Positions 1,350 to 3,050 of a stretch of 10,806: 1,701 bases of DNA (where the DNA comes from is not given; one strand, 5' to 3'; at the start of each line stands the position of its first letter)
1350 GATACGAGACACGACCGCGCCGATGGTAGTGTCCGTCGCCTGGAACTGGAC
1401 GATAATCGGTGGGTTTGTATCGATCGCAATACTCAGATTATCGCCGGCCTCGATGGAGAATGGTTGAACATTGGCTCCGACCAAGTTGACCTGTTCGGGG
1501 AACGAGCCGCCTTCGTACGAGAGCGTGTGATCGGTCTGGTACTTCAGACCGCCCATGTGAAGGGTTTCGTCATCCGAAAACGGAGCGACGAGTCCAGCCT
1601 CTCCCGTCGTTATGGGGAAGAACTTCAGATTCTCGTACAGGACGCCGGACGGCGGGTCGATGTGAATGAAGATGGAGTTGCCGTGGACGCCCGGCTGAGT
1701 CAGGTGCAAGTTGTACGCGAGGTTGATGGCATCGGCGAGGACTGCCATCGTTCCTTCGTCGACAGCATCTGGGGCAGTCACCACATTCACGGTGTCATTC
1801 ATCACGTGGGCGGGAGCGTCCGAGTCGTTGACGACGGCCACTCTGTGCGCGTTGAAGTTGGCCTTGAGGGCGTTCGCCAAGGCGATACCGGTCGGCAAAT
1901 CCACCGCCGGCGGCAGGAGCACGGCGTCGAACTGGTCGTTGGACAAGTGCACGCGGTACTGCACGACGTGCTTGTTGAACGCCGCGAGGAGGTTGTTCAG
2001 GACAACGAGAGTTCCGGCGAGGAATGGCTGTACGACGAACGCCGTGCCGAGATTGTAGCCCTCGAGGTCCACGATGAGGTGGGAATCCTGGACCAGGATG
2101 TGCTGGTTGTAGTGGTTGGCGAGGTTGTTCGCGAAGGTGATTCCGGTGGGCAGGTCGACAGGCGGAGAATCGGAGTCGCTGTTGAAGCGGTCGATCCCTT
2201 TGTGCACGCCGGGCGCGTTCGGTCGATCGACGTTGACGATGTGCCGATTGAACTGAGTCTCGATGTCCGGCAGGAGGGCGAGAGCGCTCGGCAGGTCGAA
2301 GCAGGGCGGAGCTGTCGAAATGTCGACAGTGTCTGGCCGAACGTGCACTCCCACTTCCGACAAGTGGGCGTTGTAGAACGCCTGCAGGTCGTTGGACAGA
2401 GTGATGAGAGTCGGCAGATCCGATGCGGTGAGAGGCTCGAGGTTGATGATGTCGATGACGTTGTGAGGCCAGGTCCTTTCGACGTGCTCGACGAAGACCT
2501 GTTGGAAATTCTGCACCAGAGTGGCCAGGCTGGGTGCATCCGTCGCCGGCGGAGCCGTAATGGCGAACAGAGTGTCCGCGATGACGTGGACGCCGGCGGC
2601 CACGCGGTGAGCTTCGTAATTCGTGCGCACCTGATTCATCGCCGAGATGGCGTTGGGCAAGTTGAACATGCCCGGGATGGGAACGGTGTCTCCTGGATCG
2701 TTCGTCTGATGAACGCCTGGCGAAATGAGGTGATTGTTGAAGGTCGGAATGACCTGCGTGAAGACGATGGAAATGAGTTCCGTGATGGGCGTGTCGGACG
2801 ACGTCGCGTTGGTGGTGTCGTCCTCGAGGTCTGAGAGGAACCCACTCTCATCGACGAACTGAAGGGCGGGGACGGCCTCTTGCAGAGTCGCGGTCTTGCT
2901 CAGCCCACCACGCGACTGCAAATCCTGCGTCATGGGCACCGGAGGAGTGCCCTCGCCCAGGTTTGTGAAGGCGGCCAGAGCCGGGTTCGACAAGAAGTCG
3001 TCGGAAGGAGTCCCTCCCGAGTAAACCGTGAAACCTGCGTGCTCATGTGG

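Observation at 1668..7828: Apparently undescribed ~40-48-aa tandem repeat with an invariant His pair, shared by two adjacent giant structural genes (18 copies)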

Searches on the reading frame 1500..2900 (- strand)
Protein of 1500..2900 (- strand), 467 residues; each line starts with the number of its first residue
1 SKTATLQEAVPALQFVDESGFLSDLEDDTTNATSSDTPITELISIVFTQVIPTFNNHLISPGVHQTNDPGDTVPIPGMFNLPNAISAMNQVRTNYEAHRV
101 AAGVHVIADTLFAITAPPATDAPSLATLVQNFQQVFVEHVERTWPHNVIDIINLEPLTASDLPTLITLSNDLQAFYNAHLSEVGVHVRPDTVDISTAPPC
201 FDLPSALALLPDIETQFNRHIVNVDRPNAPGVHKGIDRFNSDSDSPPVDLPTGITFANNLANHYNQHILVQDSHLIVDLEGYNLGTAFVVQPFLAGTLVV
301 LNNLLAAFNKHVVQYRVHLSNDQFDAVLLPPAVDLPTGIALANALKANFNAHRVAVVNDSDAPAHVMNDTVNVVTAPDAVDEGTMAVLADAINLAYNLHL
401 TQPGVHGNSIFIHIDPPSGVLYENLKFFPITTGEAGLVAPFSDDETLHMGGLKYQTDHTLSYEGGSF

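Call 16: search_dna_similar(query=window:1500-2900:-, collection=phages, mode=protein, max_evalue=0.001)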
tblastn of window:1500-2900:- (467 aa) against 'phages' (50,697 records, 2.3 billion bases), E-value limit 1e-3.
No match.

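Call 36: predict_structure(alignment_id=A3)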
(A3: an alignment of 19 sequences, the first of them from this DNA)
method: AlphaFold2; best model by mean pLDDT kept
length: 415 residues; sequences in the alignment: 19
mean_pLDDT: 89.8   pTM: 0.81
mean pLDDT of the five models: 89.8, 89.1, 88.6, 88.0, 88.0
residues with pLDDT >= 90: 325; 70-90: 50; 50-70: 17; < 50: 23
segments of 3 or more residues with pLDDT < 50: 382-385, 396-407, 412-415
pLDDT, mean of each block of 10 residues (from residue 1): 87 96 97 92 94 97 98 93 96 96 96 94 95 98 98 94 94 97 97 90 91 92 98 97 94 92 90 97 83 89 98 98 89 82 96 96 96 84 51 48 46 44
secondary structure, 60 per line:
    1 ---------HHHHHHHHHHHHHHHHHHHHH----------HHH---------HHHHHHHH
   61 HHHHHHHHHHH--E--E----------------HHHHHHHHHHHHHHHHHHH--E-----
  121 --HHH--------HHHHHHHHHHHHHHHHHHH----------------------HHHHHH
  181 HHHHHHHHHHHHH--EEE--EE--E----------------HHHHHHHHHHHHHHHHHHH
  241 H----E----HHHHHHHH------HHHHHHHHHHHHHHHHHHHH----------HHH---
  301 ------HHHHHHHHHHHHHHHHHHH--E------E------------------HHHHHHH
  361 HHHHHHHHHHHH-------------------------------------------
elements in order: H10-30 H53-71 H94-112 H134-152 H175-193 E196-198 H222-241 H251-258 H265-284 H307-325 H354-372
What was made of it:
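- The nine-unit model gives pLDDT 89.8 and pTM 0.81 with the same helix-plus-loop units (call 36).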

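Call 39: fold_search(model_id=the predicted structure, library=pdb)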
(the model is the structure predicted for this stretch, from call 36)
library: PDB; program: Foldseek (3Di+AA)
matches with E <= 10: 99; with E <= 0.001: 0
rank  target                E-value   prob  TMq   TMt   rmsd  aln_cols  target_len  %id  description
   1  2b7m_C                6.0e-02  0.07  0.09  0.08  32.4       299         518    9  Crystal Structure of the S. cerevisiae Exocyst Component Exo70p (released 2005-11-15)
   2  2b7m_A                1.0e-01  0.07  0.10  0.08  29.8       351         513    8  Crystal Structure of the S. cerevisiae Exocyst Component Exo70p (released 2005-11-15)
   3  5uf7                  5.8e-01  0.04  0.11  0.09  33.1       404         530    9  CRYSTAL STRUCTURE OF MUNC13-1 MUN DOMAIN (released 2017-02-15)
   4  4q88_A                7.1e-01  0.03  0.07  0.08  20.9       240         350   10  Glycosyl hydrolase family 88 from Bacteroides vulgatus (released 2014-05-21)
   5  7zgl_B                9.6e-01  0.02  0.11  0.11  27.6       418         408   10  Crystal structure of CYP125 from Mycobacterium tuberculosis in complex with an inhibitor (released 2023-04-19)
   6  3wec                  9.6e-01  0.02  0.10  0.10  28.3       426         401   12  Structure of P450 RauA (CYP1050A1) complexed with a biosynthetic intermediate of aurachin RE (released 2014-01-01)
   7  1hy1_A                1.1e+00  0.02  0.11  0.10  27.6       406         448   12  CRYSTAL STRUCTURE OF WILD TYPE DUCK DELTA 2 CRYSTALLIN (EYE LENS PROTEIN) (released 2001-04-21)
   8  1tjv_C                1.3e+00  0.02  0.10  0.10  27.6       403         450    9  Crystal Structure of T161D Duck Delta 2 Crystallin Mutant (released 2004-09-07)
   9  6x2o_C                1.3e+00  0.01  0.08  0.05  29.4       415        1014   11  Crystal Structure of unliganded CRM1(E571K)-Ran-RanBP1 (released 2020-07-01)
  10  7sqc_P1               1.5e+00  0.02  0.08  0.05  29.8       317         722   13  Ciliary C1 central pair apparatus isolated from Chlamydomonas reinhardtii (released 2022-04-13)
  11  8ivq_A                1.6e+00  0.02  0.08  0.02  30.8       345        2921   11  Cryo-EM structure of mouse BIRC6, Global map (released 2024-01-24)
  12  4q88_B                1.7e+00  0.01  0.07  0.07  20.6       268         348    9  Glycosyl hydrolase family 88 from Bacteroides vulgatus (released 2014-05-21)
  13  3aba                  1.8e+00  0.02  0.10  0.11  28.2       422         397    7  Crystal structure of CYP105P1 in complex with filipin I (released 2010-04-07)
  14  4gmx_C                1.9e+00  0.02  0.08  0.04  28.5       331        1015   13  Crystal structure of KPT185 in complex with CRM1-Ran-RanBP1 (released 2012-10-17)
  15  4y21                  1.9e+00  0.01  0.10  0.09  35.2       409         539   10  Crystal Structure of Munc13-1 MUN domain (released 2015-06-10)
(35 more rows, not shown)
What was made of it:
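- Tried and rejected: The elongated multi-domain query was a poor choice (call 39).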
